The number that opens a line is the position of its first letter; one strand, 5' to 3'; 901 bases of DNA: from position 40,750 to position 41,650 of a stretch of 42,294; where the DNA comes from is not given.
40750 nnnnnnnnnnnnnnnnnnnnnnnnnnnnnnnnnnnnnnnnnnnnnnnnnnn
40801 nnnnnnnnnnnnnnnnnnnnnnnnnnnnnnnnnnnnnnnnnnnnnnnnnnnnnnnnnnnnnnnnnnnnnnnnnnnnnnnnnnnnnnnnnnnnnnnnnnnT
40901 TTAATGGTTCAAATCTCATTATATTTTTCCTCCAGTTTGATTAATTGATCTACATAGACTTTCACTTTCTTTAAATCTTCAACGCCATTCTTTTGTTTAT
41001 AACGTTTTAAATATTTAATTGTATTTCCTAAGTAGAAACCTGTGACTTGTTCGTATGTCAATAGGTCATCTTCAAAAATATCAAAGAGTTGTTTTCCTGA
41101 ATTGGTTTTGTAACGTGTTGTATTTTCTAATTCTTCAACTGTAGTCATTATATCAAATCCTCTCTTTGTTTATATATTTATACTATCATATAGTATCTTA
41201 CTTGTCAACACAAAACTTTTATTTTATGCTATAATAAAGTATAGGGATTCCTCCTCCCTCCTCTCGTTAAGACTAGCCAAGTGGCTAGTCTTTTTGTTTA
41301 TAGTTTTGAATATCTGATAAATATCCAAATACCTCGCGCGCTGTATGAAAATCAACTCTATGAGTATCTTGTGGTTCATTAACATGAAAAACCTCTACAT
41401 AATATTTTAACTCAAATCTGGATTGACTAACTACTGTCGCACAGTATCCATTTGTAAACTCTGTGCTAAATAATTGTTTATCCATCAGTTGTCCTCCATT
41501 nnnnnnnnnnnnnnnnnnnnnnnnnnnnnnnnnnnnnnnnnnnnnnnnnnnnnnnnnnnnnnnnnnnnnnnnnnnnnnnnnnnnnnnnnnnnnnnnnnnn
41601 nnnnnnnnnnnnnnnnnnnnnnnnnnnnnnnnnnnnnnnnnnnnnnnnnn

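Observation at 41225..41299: Candidate C-rich phage sRNA with an anti-Shine-Dalgarno seed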

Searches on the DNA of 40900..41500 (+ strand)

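Call 5: search_dna_similar(query=window:40900-41500:+, collection=phages, mode=distant, max_rows=40)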
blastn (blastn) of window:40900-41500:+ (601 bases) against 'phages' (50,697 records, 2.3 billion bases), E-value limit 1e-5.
Records with a match: 125; places in all: 127; records where one place covers at least 80% of the query: 17.
Best place of each record, by identity: 80-90% 111; 60-80% 14.
By first word of the organism name: Enterococcus 121; Listeria 2; Pelagibacter 1; Enteroccous 1.
By host as written in the record: Enterococcus faecalis 37; Enterococcus faecium 14; - 6; Enterococcus sp. 5; Enterococcus faecalis strain AH5 4; Enterococcus faecalis ATCC 33186 4; Enterococcus faecalis ATCC 19433 4; Enterococcus faecalis ATCC 29212 4; and 35 more.
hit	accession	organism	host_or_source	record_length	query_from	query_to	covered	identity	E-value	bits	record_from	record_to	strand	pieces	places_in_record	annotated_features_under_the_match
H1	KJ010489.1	Enterococcus phage IME-EFm1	Enterococcus faecium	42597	1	598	100%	88.9%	1e-161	789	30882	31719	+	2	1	hypothetical protein (x2) | HNH homing endonuclease-like protein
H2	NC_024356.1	Enterococcus phage IME-EFm1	Enterococcus faecium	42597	1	598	100%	88.9%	1e-161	789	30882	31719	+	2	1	hypothetical protein (x2) | HNH homing endonuclease-like protein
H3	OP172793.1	Enterococcus phage EF36P1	Enterococcus_D gallinarum DO36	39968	1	598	99%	87.3%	1e-156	732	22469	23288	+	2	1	hypothetical protein (x3)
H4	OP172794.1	Enterococcus phage EF36P2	Enterococcus_D gallinarum DO36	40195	1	598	99%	87.3%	1e-156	732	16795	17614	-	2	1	hypothetical protein (x3)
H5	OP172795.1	Enterococcus phage EF36P3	Enterococcus_D gallinarum DO36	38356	1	598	99%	87.3%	1e-156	732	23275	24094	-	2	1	hypothetical protein (x3)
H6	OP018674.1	Enterococcus phage vB_Efm_LG62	Enterococcus faecium 2111230062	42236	1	601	100%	85.9%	4e-136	703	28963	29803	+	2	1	hypothetical protein (x2) | HNH homing endonuclease-like protein | primase-polymerase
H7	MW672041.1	Enterococcus phage vb_GEC_Ef_S_9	Enterococcus faecium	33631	1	601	100%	85.4%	0e+0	682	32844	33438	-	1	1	hypothetical protein (x2) | HNH homing endonuclease-like protein | DNA replication protein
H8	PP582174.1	Enterococcus phage vB_Efm3_KEN20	Enterococcus faecium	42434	1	598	100%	84.5%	1e-129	671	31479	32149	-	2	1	hypothetical protein (x2) | HNH endonuclease (x2)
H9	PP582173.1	Enterococcus phage vB_Efm3_KEN18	Enterococcus faecium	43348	1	598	100%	84.3%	6e-128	666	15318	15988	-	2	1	hypothetical protein (x2) | HNH endonuclease (x2)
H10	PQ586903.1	Enterococcus phage RG1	Enterococcus faecium ATCC 35667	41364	1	601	100%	83.9%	1e-124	654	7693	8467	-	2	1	hypothetical protein (x3) | DNA polymerase/primase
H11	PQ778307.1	Enterococcus phage SSBHU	Enterococcus faecium ATCC 35667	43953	1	601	100%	83.2%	8e-126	643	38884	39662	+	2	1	hypothetical protein (x3) | DNA polymerase/primase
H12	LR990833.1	Enterococcus phage Aramis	-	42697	1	598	100%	82.9%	4e-117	623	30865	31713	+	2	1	Hypothetical protein, DUF3310 | Hypothetical protein | HNH endonuclease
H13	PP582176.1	Enterococcus phage vB_Efm10_KEN22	Enterococcus faecium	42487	1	598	100%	82.6%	9e-113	618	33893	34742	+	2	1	hypothetical protein (x2) | HNH endonuclease (x2)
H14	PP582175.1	Enterococcus phage vB_Efm8_KEN21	Enterococcus faecium 80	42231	1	586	98%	84.1%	7e-127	652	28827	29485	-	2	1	hypothetical protein (x2) | HNH endonuclease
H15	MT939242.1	Enterococcus phage 9184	Enterococcus sp.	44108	1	598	100%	82.1%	2e-108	586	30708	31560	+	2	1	hypothetical protein (x3) | terminator | HNH homing endonuclease-like protein | ribosome_binding_site (x3)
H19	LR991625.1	Enterococcus phage dArtagnan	-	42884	1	429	71%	78.6%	2e-44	345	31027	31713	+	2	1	Hypothetical protein, DUF3310 | hypothetical protein | HNH endonuclease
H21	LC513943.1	Enterococcus phage vB_EfaS-DELF1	Enterococcus faecalis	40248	304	396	15%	77.6%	2e-8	66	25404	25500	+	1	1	none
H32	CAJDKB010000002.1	Enterococcus phage vB_EhiS_268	Cheese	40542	319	400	14%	77.0%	5e-8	64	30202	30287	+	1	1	none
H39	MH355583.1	Enterococcus phage vB_EfaS_LM99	Enterococcus faecalis strain Ef1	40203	270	344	12%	81.3%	1e-10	73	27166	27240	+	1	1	promoter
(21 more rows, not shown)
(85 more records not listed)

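Call 6: get_annotated_region(hit=H15, flank=1500)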
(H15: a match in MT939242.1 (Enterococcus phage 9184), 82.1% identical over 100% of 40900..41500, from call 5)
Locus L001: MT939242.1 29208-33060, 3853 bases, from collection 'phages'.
description: Enterococcus phage 9184, complete genome.
organism: Enterococcus phage 9184 (NCBI taxid 2763103)
taxonomy: Viruses; Duplodnaviria; Heunggongvirae; Uroviricota; Caudoviricetes
host: Enterococcus sp.; source: wastewater samples; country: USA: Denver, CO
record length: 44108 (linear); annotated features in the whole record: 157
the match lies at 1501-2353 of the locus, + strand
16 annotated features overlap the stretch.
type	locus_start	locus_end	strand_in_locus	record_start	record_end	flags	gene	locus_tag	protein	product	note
CDS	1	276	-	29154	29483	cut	-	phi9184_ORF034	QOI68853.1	hypothetical protein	hypothetical conserved protein; Similar to residues 53..107 of gb_QBX17901.1_ putative superinfection immunity protein ...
regulatory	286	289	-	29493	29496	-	-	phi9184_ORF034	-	ribosome_binding_site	-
CDS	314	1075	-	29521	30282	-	-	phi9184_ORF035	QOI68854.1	metallo-beta-lactamase domain protein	-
CDS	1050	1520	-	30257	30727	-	-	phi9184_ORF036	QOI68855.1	HNH homing endonuclease-like protein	-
regulatory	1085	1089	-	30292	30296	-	-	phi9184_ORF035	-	ribosome_binding_site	-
CDS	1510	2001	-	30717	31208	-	-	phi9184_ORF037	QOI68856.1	hypothetical protein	hypothetical conserved protein; Similar to 61..158 of gb_EAE9800592.1_ DUF3310 domain-containing protein Listeria ...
regulatory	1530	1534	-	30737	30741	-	-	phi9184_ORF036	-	ribosome_binding_site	-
regulatory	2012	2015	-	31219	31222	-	-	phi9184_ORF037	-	ribosome_binding_site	-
regulatory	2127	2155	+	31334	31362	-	-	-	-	terminator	-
CDS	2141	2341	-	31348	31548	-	-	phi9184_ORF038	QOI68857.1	hypothetical protein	hypothetical conserved protein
CDS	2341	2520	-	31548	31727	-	-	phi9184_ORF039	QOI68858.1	hypothetical protein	hypothetical conserved protein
regulatory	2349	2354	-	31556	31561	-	-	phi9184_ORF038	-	ribosome_binding_site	-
CDS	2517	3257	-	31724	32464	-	-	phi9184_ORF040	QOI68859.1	bifunctional DNA primase-polymerase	-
regulatory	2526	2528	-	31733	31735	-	-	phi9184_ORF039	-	ribosome_binding_site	-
CDS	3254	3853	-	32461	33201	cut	-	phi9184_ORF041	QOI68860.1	DNA methylase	-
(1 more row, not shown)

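Call 7: get_annotated_region(hit=H39, flank=2500)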
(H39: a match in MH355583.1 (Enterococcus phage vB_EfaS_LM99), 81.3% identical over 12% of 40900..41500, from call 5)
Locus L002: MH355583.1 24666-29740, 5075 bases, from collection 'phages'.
description: Enterococcus phage vB_EfaS_LM99, complete genome.
organism: Enterococcus phage vB_EfaS_LM99 (NCBI taxid 2234084)
taxonomy: Viruses; Duplodnaviria; Heunggongvirae; Uroviricota; Caudoviricetes; Efquatrovirus
host: Enterococcus faecalis strain Ef1; source: raw sewage, wastewater treatment plant; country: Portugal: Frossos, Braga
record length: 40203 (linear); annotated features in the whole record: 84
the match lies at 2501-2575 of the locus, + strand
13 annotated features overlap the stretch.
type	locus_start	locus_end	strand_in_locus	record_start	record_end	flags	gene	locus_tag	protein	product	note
CDS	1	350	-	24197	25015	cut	-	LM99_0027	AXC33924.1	hypothetical protein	-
CDS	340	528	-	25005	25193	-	-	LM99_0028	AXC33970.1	hypothetical protein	-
CDS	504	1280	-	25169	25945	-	-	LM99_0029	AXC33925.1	beta-lactamase superfamily domain protein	-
CDS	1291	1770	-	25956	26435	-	-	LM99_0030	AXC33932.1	HNH homing endonuclease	-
CDS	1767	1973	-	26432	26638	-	-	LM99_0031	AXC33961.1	hypothetical protein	-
CDS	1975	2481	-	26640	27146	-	-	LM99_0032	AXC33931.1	hypothetical protein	-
regulatory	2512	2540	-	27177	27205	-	-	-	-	promoter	discovered using phiSITE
CDS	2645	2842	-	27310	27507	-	-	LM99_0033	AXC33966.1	hypothetical protein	-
CDS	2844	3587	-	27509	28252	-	-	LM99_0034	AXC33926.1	bifunctional DNA primase/polymerase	-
CDS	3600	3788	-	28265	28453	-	-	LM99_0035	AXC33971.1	hypothetical protein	-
CDS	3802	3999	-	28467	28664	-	-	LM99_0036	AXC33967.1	putative membrane protein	-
regulatory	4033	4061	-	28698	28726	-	-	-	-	promoter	discovered using phiSITE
CDS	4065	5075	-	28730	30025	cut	-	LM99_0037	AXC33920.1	helicase/SNF2 family N-terminal domain protein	-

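Call 8: get_annotated_region(hit=H1, flank=1500)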
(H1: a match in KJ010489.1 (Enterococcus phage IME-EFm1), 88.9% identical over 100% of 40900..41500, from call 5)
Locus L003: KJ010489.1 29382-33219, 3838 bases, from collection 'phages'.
description: Enterococcus phage IME-EFm1, complete genome.
organism: Enterococcus phage IME-EFm1 (NCBI taxid 1445858)
taxonomy: Viruses; Duplodnaviria; Heunggongvirae; Uroviricota; Caudoviricetes
host: Enterococcus faecium; source: -; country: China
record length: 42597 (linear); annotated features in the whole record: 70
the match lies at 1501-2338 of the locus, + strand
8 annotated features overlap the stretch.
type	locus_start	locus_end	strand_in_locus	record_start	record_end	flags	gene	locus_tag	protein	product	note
CDS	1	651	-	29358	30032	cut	-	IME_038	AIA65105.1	metallo-beta-lactamase domain protein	-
CDS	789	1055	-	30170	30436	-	-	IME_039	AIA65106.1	HNH endonuclease family protein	-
CDS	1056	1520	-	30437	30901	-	-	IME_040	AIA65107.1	HNH homing endonuclease-like protein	-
CDS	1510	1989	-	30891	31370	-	-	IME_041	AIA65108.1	hypothetical protein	-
CDS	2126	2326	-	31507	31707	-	-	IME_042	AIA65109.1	hypothetical protein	-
CDS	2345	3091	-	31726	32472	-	-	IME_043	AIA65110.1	DNA replication protein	similar to prophage Lp4 protein 7, DNA replication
CDS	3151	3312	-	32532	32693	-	-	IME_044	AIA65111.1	hypothetical protein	-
CDS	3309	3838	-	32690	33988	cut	-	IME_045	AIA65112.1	helicase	-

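Call 18: search_rna_families(source=window, start=41100, end=41400, threshold=evalue, max_evalue=10)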
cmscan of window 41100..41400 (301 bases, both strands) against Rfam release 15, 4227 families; matches with E-value up to 10: 3.
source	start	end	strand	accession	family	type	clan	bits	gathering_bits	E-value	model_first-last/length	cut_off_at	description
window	41237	41299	+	RF00143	mir-6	Gene; miRNA;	CL00083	19.4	58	0.48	1-74/74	no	mir-6 microRNA precursor family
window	41203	41299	+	RF02846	Ref84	Gene; antisense;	-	18.7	52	4.9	1-87/87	no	Enterococcus sRNA 84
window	41268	41323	-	RF01416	NrrF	Gene; antisense;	-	13.9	60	1.9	101-160/160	no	NrrF RNA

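Call 20: search_rna_families(source=window, start=41150, end=41330, threshold=evalue, max_evalue=10, show_alignments=3)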
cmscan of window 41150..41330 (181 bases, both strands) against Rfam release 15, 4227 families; matches with E-value up to 10: 9.
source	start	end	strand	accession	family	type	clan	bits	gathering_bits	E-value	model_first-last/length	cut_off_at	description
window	41227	41294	-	RF00238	ctRNA_pND324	Gene; antisense;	-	24.9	45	0.077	1-86/86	no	ctRNA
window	41240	41297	+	RF02451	ncr1241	Gene; sRNA;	-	21.1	60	0.14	1-63/63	no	Bacillus sRNA ncr1241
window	41212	41296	+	RF02344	ar14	Gene; sRNA;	-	20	58.8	0.048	1-123/123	no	Alphaproteobacterial ar14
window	41237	41299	+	RF00143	mir-6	Gene; miRNA;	CL00083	19.4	58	0.29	1-74/74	no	mir-6 microRNA precursor family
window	41248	41298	+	RF02278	Betaproteobacteria_toxic_sRNA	Gene; sRNA;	-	19.1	50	0.074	1-64/64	no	Betaproteobacteria toxic small RNA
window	41203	41299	+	RF02846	Ref84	Gene; antisense;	-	18.7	52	2.9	1-87/87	no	Enterococcus sRNA 84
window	41176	41237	+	RF02395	sau-66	Gene; sRNA;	-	17.1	80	2.6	1-80/80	no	Staphylococcus sRNA sau-66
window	41267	41294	-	RF03664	MIR6288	Gene; miRNA;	-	16.3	74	0.92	1-92/92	no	MIR6288 microRNA precursor family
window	41268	41323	-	RF01416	NrrF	Gene; antisense;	-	13.9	60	1.1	101-160/160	no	NrrF RNA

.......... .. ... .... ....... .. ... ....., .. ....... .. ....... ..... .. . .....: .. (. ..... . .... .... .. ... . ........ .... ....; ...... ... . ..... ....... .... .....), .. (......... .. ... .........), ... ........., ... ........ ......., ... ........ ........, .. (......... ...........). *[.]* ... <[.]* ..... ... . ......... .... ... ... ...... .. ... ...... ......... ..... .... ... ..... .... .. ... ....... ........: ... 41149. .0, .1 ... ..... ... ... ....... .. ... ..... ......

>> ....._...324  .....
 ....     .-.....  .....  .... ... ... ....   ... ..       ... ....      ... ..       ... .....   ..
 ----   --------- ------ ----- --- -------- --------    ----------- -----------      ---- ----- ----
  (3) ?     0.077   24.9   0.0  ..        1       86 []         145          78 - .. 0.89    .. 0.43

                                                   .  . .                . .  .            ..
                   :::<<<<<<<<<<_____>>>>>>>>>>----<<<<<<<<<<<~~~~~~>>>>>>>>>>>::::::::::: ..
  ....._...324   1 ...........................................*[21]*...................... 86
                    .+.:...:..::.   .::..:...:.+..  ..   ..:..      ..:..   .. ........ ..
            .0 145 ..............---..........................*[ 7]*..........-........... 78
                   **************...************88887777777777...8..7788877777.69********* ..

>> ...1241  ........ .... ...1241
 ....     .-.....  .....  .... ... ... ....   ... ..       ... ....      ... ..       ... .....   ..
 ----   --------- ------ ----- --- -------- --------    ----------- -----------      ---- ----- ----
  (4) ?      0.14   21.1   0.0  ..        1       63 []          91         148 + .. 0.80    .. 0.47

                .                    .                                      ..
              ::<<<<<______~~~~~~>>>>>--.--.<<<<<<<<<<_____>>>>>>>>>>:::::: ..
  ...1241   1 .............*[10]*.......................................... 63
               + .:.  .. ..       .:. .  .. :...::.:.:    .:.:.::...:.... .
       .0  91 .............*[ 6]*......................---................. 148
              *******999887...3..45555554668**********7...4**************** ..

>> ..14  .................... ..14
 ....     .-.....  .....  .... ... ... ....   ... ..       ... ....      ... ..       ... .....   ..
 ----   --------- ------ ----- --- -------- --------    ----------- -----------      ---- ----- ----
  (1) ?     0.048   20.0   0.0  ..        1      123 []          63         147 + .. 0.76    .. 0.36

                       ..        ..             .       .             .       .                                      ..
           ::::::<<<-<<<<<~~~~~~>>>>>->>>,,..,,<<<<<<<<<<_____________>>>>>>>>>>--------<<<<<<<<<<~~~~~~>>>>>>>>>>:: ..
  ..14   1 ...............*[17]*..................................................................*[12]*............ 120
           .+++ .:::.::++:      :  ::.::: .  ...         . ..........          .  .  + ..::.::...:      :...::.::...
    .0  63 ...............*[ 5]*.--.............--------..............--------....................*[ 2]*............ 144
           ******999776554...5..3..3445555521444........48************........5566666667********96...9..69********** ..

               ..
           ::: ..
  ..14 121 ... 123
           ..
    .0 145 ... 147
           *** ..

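Call 21: search_rna_families(source=L002, start=2480, end=2700, threshold=evalue, max_evalue=10, show_alignments=3)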
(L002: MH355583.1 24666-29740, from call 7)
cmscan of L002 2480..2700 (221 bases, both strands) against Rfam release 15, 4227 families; matches with E-value up to 10: 5.
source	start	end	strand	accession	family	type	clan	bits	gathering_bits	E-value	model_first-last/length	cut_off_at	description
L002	2493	2556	+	RF02701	PsrR1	Gene; sRNA;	-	16.1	42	0.95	1-79/79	no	Photosynthesis regulatory RNA1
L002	2480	2500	+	RF02119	FTX_1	Gene; lncRNA;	-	14.8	50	1.1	51-71/71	5'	FTX transcript, XIST regulator conserved region 1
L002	2545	2626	-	RF03004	Lacto-phage-1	Gene; sRNA;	-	11.3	50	9.6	1-81/81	no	Lacto-phage-1 RNA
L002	2643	2700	+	RF00457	IRES_mnt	Cis-reg; IRES;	-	10.9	100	1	1-61/203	3'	Mnt IRES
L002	2525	2588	+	RF01155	snoR101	Gene; snRNA; snoRNA; CD-box;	-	10.9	40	7.5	1-66/66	no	Small nucleolar RNA snoR101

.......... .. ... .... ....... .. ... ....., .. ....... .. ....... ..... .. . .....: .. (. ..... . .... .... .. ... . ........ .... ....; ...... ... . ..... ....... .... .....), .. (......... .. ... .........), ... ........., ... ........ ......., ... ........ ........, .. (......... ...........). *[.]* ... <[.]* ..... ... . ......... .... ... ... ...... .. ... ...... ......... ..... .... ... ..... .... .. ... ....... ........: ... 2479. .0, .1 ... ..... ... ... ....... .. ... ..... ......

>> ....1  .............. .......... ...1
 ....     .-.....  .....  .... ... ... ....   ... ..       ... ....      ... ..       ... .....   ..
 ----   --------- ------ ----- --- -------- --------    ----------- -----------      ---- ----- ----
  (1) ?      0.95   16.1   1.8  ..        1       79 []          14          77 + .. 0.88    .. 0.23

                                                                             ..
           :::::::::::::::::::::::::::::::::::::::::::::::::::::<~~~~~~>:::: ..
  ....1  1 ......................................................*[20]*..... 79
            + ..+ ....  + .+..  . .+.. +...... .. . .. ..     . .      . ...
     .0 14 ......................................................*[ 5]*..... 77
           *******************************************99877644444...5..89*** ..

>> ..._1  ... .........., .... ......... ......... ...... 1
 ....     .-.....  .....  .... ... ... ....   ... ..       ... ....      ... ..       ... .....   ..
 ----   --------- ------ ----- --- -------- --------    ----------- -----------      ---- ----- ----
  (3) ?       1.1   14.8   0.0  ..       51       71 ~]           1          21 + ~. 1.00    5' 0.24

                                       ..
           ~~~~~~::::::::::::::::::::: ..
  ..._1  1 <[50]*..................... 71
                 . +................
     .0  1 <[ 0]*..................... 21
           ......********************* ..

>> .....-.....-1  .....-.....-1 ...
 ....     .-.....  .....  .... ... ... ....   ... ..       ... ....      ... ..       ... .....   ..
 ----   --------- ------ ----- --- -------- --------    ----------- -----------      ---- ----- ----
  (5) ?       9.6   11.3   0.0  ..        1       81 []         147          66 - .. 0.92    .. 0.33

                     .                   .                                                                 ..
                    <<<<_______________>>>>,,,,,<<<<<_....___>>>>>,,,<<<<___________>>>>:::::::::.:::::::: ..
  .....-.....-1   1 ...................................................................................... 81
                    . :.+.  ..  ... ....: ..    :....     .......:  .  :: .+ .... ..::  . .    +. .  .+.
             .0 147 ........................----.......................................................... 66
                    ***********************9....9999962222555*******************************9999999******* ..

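Call 34: build_rna_model(alignment_id=A1, structure=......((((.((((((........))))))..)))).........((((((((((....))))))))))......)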
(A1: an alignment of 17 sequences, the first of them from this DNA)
Model R1 built from alignment A1 (17 sequences, 76 columns); structure: as given.
model positions 66; base pairs 20; branch points 1; effective number of sequences 4.31; information 0.85 bits per position. Calibrated on 0.2 Mb of random sequence (short: E-values are rough).
structure used (alignment columns):
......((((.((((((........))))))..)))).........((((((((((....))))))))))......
